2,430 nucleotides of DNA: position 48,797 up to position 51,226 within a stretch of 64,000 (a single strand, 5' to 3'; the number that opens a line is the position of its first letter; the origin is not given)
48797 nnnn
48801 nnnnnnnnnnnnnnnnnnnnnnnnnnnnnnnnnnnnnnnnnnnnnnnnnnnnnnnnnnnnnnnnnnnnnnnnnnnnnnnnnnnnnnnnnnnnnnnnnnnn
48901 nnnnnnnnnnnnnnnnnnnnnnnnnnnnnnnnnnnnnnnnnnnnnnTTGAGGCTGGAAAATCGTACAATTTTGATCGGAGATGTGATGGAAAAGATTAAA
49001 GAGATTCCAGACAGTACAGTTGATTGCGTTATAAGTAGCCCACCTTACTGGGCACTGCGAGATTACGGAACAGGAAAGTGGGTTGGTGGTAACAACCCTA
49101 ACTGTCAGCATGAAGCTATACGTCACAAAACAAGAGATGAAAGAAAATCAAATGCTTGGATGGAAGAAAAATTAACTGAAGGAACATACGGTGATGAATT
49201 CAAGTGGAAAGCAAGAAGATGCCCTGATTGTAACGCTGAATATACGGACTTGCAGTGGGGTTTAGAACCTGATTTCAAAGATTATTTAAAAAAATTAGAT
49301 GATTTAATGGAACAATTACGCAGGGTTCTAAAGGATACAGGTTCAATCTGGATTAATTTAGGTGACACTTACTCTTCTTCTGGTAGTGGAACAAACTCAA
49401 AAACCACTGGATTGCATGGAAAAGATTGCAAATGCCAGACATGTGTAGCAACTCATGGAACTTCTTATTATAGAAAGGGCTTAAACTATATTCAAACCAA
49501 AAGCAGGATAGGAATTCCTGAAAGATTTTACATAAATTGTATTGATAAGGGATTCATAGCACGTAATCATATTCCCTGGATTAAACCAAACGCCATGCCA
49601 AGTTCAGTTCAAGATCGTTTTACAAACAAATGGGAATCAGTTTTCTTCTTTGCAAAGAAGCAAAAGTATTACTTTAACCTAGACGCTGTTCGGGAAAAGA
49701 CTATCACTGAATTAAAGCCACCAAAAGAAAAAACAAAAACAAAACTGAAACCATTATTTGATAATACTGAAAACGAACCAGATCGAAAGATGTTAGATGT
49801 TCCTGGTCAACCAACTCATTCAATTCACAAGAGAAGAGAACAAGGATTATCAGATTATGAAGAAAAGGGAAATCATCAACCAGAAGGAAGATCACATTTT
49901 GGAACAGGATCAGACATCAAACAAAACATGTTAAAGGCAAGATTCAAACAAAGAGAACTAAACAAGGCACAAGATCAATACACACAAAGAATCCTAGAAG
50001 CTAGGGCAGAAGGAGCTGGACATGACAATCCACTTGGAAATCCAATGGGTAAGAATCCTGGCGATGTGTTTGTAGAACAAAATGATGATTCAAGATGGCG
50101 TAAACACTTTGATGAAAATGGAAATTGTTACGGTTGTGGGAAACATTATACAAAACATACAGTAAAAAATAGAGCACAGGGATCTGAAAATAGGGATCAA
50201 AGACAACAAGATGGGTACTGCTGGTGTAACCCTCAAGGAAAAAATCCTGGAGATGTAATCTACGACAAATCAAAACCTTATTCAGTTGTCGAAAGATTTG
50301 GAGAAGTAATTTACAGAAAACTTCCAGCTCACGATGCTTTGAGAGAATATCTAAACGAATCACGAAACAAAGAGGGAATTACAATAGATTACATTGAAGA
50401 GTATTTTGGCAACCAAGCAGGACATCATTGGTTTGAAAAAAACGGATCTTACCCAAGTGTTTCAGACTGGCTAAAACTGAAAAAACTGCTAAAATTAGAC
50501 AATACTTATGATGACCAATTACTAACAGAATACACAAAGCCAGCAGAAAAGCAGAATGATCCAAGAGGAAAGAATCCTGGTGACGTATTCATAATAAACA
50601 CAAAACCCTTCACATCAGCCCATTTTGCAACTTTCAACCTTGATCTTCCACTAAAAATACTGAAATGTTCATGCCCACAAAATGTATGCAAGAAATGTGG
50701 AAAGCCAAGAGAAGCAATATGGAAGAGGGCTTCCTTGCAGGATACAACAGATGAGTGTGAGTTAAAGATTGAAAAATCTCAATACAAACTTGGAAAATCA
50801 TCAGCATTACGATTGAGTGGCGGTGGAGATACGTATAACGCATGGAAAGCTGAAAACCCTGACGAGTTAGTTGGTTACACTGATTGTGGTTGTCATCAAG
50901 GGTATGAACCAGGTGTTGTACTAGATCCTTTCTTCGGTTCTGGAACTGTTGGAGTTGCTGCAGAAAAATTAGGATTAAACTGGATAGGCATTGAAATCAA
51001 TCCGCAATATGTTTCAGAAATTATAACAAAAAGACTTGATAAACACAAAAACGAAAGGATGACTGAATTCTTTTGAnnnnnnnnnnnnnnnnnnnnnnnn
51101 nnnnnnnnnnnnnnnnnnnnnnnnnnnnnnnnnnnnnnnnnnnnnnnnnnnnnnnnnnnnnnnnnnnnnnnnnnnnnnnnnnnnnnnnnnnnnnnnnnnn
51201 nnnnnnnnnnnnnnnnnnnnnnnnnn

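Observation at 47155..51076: HerA/DUF87-like ATPase with duplicated wH-like tail, followed by a 709-aa MTase with triplicated GKNPGDV motif and Cys-cluster insert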

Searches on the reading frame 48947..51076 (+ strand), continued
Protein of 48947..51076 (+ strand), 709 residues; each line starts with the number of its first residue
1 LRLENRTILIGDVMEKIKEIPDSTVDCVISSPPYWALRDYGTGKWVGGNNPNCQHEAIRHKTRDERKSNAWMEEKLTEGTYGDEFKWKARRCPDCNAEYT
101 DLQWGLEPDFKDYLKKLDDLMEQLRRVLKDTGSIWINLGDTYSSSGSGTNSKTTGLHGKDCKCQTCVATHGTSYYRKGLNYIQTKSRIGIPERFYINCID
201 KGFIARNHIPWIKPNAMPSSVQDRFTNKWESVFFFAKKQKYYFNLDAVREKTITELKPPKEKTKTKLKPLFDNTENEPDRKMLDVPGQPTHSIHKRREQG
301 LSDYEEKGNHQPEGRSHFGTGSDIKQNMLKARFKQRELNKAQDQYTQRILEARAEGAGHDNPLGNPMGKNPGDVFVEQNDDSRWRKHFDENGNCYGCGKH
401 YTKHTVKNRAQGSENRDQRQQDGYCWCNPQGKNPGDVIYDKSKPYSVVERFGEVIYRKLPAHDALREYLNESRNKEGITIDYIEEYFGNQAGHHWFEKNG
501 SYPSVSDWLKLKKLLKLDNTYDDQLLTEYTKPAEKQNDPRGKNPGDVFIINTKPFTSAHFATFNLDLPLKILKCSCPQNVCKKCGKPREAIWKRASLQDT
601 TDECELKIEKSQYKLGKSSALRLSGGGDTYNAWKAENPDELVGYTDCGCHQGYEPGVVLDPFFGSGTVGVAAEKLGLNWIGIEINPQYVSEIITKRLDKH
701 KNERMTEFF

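Call 58: fold_search(model_id=the predicted structure, library=pdb)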
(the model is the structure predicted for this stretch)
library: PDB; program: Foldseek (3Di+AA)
matches with E <= 10: 653; with E <= 0.001: 27
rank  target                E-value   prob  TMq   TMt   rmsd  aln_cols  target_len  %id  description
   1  6pbd_A                7.2e-09  1.00  0.18  0.35   8.7       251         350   22  DNA N6-Adenine Methyltransferase CcrM In Complex with Double-Stranded DNA Oligonucleotide Containing Its Recognition S (released 2019-10-23)
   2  6pbd_B                2.6e-07  1.00  0.17  0.36   2.8       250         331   18  DNA N6-Adenine Methyltransferase CcrM In Complex with Double-Stranded DNA Oligonucleotide Containing Its Recognition S (released 2019-10-23)
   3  1nw8                  1.4e-06  1.00  0.17  0.40   6.6       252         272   19  Structure of L72P mutant beta class N6-adenine DNA methyltransferase RsrI (released 2003-07-29)
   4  8s9m                  1.8e-06  1.00  0.17  0.48   9.1       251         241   18  DNA cytosine-N4 methyltransferase (residues 79-324) from the Bdelloid rotifer Adineta vaga (released 2023-08-02)
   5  8urk_D                2.0e-06  1.00  0.17  0.46   6.4       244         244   16  Crystal structure of DNA N6-Adenine Methyltransferase M.BceJIV from Burkholderia cenocepacia in complex with duplex DN (released 2024-09-11)
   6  1g60_A                2.6e-06  1.00  0.17  0.49   7.2       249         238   14  Crystal Structure of Methyltransferase MboIIa (Moraxella bovis) (released 2002-05-01)
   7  1g60_B                3.6e-06  1.00  0.17  0.50   6.4       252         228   14  Crystal Structure of Methyltransferase MboIIa (Moraxella bovis) (released 2002-05-01)
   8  1eg2                  3.9e-06  1.00  0.17  0.41   5.6       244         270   19  CRYSTAL STRUCTURE OF RHODOBACTER SPHEROIDES (N6 ADENOSINE) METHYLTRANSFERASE (M.RSRI) (released 2000-10-18)
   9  8urk_A                4.1e-06  1.00  0.17  0.45   7.2       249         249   16  Crystal structure of DNA N6-Adenine Methyltransferase M.BceJIV from Burkholderia cenocepacia in complex with duplex DN (released 2024-09-11)
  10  9c3u_A                5.2e-06  1.00  0.17  0.46   6.9       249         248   16  Crystal structure of DNA N6-Adenine Methyltransferase M.BceJIV from Burkholderia cenocepacia in complex with duplex DN (released 2024-09-11)
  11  9c3s_A                5.2e-06  1.00  0.17  0.46   7.2       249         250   16  Crystal structure of DNA N6-Adenine Methyltransferase M.BceJIV from Burkholderia cenocepacia in complex with duplex DN (released 2024-09-11)
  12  1nw6                  5.8e-06  1.00  0.17  0.41   5.7       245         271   18  Structure of the beta class N6-adenine DNA methyltransferase RsrI bound to sinefungin (released 2003-07-29)
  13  2zie_A                6.6e-06  1.00  0.16  0.46   7.3       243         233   15  Crystal Structure of TTHA0409, Putatative DNA Modification Methylase from Thermus thermophilus HB8- Selenomethionine d (released 2008-07-29)
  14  1boo                  9.9e-06  1.00  0.18  0.43   6.7       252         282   15  PVUII DNA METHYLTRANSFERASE (CYTOSINE-N4-SPECIFIC) (released 1998-08-12)
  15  2zig_A                1.0e-05  1.00  0.16  0.45   8.6       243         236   15  Crystal Structure of TTHA0409, Putative DNA Modification Methylase from Thermus thermophilus HB8 (released 2008-07-29)
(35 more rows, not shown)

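Call 61: find_encoding_contigs(protein=P0167, flank=5000, max_places=2)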
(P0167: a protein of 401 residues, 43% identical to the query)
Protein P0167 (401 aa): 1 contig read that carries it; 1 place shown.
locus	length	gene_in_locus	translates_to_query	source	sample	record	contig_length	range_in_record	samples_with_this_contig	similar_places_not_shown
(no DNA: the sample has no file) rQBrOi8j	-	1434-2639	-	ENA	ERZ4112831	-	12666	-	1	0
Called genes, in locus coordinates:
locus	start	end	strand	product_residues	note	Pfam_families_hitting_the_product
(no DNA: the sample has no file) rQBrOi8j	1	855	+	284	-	?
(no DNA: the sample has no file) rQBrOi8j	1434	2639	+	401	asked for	PF01555:N6_N4_Mtase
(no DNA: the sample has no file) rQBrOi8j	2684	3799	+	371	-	PF00145:DNA_methylase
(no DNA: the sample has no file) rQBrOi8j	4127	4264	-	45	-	-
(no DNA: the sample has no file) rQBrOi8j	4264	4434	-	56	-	-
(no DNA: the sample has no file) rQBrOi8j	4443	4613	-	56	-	-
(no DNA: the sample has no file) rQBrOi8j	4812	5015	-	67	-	-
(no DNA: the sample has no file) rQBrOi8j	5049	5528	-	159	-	-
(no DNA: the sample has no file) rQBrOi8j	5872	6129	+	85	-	-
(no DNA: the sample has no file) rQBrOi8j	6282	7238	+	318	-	-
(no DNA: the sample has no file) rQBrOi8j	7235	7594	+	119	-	-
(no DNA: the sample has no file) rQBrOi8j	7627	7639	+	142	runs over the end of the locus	-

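Call 62: find_encoding_contigs(protein=P0229, flank=5000, max_places=2)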
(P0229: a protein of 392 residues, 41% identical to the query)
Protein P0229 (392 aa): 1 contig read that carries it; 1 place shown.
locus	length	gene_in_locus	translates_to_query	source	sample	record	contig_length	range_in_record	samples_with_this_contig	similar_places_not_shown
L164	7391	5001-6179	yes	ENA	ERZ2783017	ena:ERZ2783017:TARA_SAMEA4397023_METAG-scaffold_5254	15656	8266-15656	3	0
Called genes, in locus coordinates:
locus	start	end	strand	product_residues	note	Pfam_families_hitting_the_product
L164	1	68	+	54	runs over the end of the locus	-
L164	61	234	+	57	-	-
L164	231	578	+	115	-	-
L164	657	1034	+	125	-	-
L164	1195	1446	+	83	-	-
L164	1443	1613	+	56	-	-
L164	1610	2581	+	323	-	PF01507:PAPS_reduct (weak)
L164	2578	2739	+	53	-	-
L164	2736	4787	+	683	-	PF19263:DUF5906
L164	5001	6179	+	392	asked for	PF01555:N6_N4_Mtase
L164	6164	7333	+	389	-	PF00145:DNA_methylase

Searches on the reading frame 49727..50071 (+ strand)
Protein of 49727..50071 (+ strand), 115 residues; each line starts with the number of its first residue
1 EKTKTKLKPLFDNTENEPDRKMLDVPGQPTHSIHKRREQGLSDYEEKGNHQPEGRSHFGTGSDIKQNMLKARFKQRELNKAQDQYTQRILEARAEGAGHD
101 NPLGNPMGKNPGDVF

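Call 63: search_protein_families(library=pfam, proteins=[window:49727-50071:+], max_evalue=1)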
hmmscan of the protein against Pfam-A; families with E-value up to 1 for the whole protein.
seq(115 aa): 1 family
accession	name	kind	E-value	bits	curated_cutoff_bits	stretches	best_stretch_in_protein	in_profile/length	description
PF14362.11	DUF4407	-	0.3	10.8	31.3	1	43-98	163-220/297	Domain of unknown function (DUF4407)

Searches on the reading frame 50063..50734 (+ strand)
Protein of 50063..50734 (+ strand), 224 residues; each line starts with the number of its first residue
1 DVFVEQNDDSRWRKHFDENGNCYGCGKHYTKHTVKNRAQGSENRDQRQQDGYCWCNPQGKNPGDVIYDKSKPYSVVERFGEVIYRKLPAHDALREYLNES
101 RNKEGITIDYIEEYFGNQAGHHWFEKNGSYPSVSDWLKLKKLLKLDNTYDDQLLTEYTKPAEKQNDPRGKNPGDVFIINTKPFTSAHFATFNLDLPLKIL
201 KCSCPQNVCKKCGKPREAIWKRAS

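Call 60: search_dna_similar(collection=phages, mode=protein, query=window:50063-50734:+, max_rows=25, max_evalue=0.001)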
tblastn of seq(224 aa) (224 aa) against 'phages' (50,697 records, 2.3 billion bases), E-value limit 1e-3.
Records with a match: 54; places in all: 54; records where one place covers at least 80% of the query: 0.
Best place of each record, by identity: <60% 54.
By first word of the organism name: Mycobacterium 43; Natrialba 4; Halobacterium 3; Gordonia 2; Rhodococcus 2.
By host as written in the record: Mycobacterium smegmatis mc2 155 20; Mycobacterium smegmatis mc#155 8; - 6; Mycolicibacterium smegmatis 3; Mycolicibacterium smegmatis MC2 155 3; Natrialba magadii ATCC 43099 2; Halobacterium salinarum R1 2; Mycobacterium smegmatis mc2155 2; and 6 more.
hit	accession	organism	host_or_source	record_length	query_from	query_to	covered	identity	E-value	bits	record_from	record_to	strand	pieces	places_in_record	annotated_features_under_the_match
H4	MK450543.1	Natrialba phage PhiCh1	Natrialba magadii ATCC 43099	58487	167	219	24%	50.9%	2e-9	62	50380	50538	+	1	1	putative N4-cytosine methyltransferase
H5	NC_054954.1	Natrialba phage PhiCh1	Natrialba magadii ATCC 43099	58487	167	219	24%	50.9%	2e-9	62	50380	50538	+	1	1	DNA methyltransferase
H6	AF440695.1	Natrialba phage PhiCh1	-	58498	167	219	24%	50.9%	2e-9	62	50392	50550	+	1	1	putative N4-cytosine methyltransferase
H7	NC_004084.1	Natrialba phage PhiCh1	Natrialba magadii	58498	167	219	24%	50.9%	2e-9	62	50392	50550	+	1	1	DNA methyltransferase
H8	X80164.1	Halobacterium phage phiH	Halobacterium salinarium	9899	167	215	22%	49.0%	1e-7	57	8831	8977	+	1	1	dcm4: cytosine methylase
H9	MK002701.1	Halobacterium phage phiH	Halobacterium salinarum R1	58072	167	215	22%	49.0%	1e-7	57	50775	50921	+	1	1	yhdJ: DNA methylase N-4/N-6 domain protein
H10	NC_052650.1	Halobacterium phage phiH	Halobacterium salinarum R1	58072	167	215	22%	49.0%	1e-7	57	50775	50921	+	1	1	yhdJ: DNA methyltransferase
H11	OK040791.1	Mycobacterium phage Parliament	Mycobacterium smegmatis mc#155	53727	169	222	24%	44.4%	2e-6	54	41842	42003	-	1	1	60: methyltransferase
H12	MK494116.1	Mycobacterium phage Dulcie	Mycobacterium smegmatis mc2 155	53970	169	222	24%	44.4%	6e-6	52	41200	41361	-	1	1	60: DNA methylase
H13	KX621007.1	Mycobacterium phage Taquito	Mycobacterium smegmatis mc2 155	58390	163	204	19%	52.4%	1e-5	51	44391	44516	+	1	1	methyltransferase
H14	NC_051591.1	Mycobacterium phage Taquito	Mycobacterium smegmatis mc2 155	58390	163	204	19%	52.4%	1e-5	51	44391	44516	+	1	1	DNA methyltransferase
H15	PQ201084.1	Mycobacterium phage Juniper1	Mycobacterium smegmatis mc2 155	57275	151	204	24%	38.2%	2e-4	47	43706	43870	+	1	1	66: DNA methyltransferase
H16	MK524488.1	Mycobacterium phage Patt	Mycobacterium smegmatis mc#155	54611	163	204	19%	47.6%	1e-4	48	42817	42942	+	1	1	67: methyltransferase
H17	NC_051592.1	Mycobacterium phage Patt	Mycobacterium smegmatis mc#155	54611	163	204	19%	47.6%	1e-4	48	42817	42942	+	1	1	67: DNA methyltransferase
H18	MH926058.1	Mycobacterium phage Reptar3000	Mycobacterium smegmatis mc2 155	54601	163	204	19%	47.6%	1e-4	48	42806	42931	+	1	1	68: methyltransferase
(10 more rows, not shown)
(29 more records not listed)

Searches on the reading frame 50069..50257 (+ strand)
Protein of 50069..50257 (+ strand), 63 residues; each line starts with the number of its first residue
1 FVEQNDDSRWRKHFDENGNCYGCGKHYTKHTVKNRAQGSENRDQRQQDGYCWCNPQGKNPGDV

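Call 63: search_protein_families(library=pfam, proteins=[window:50069-50257:+], max_evalue=1)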
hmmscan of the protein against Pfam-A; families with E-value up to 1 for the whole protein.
seq(63 aa): 1 family
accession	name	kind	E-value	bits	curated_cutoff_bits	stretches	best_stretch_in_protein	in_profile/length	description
PF10272.14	Tmpp129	-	0.02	14.7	27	1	2-55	252-304/349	Putative transmembrane protein precursor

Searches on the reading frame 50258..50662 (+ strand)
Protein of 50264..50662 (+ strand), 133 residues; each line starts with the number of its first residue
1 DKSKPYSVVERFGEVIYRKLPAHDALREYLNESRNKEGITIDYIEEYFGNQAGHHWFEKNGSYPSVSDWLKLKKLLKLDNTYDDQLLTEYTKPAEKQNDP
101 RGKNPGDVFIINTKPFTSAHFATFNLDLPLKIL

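Call 63: search_protein_families(library=pfam, proteins=[window:50264-50587:+], max_evalue=1)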
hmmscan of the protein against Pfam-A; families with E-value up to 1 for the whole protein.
seq(108 aa): 2 families
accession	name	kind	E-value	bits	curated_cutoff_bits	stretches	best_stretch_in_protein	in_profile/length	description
PF19505.4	DUF6039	-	0.034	13.7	25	1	25-94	53-118/298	Family of unknown function (DUF6039)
PF22938.2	Integrase_p58_C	-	0.039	14.5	27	1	5-18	2-15/35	Integrase p58, C-terminal domain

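Call 64: search_solved_structures(query=window:50264-50662:+, max_evalue=10, show_alignments=3)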
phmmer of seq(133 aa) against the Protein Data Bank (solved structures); distinct sequences matched with E-value up to 10: 5.
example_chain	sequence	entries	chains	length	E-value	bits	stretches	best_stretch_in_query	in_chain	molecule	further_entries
8z9x_B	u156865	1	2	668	0.94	12.6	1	32-71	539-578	ATP-binding cassette sub-family D member 3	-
8z0f_A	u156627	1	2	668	0.94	12.6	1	32-71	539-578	ATP-binding cassette sub-family D member 3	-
9ngj_B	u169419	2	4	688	0.95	12.6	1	32-71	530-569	ATP-binding cassette sub-family D member 3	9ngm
9w62_B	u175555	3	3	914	1.3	12.2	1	32-71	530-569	ATP-binding cassette sub-family D member 3,Green fluorescent protein | Isoform 1 of ATP-binding cassette sub-family D member 3,Green fluorescent protein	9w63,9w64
9w65_A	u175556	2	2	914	1.3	12.2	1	32-71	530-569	ATP-binding cassette sub-family D member 3,Green fluorescent protein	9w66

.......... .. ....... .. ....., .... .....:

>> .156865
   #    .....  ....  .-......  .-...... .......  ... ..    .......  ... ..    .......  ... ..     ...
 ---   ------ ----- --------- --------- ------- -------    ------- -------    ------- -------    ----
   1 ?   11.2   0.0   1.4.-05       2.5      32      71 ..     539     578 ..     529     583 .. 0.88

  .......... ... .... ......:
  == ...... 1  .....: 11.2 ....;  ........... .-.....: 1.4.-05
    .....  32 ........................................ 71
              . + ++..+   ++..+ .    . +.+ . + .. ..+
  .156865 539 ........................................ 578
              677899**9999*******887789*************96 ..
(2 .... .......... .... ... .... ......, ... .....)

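Call 72: search_protein_representatives(protein=window:50258-50587:+)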
Query: 110 residues. Proteins with E-value up to 0.001 (for the whole library): 133; up to 1e-10: 82; up to 1e-30: 13. The best 133 are listed.
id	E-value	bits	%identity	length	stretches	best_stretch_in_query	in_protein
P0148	4.2e-45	168.7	52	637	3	3-110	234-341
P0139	1.4e-40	154.2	61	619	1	1-110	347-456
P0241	1.7e-38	147.4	52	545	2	8-110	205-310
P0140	3.6e-38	146.4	55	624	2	1-110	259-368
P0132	4.6e-37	142.8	64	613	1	1-110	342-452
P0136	6.1e-37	142.4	78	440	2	1-83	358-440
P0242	6.3e-35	135.9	55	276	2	3-110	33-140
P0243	9.2e-35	135.4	49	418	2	17-108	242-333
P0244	3.4e-34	133.6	56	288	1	1-110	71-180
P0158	1.7e-33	131.3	57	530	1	1-110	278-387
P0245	2.5e-33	130.8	54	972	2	7-110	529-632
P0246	4.7e-33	129.9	63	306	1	5-104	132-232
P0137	1.2e-32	128.6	60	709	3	4-110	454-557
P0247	4.4e-30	120.3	58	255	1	3-108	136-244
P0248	1.2e-28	115.7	43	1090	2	5-109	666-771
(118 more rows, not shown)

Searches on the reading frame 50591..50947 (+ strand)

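Call 63: search_protein_families(library=pfam, proteins=[window:50591-50947:+], max_evalue=1)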
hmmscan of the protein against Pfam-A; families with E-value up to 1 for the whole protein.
seq(119 aa): 1 family
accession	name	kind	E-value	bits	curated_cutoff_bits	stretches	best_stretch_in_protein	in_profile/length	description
PF01555.25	N6_N4_Mtase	-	0.01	16.2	26.7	1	107-119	182-194/221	DNA methylase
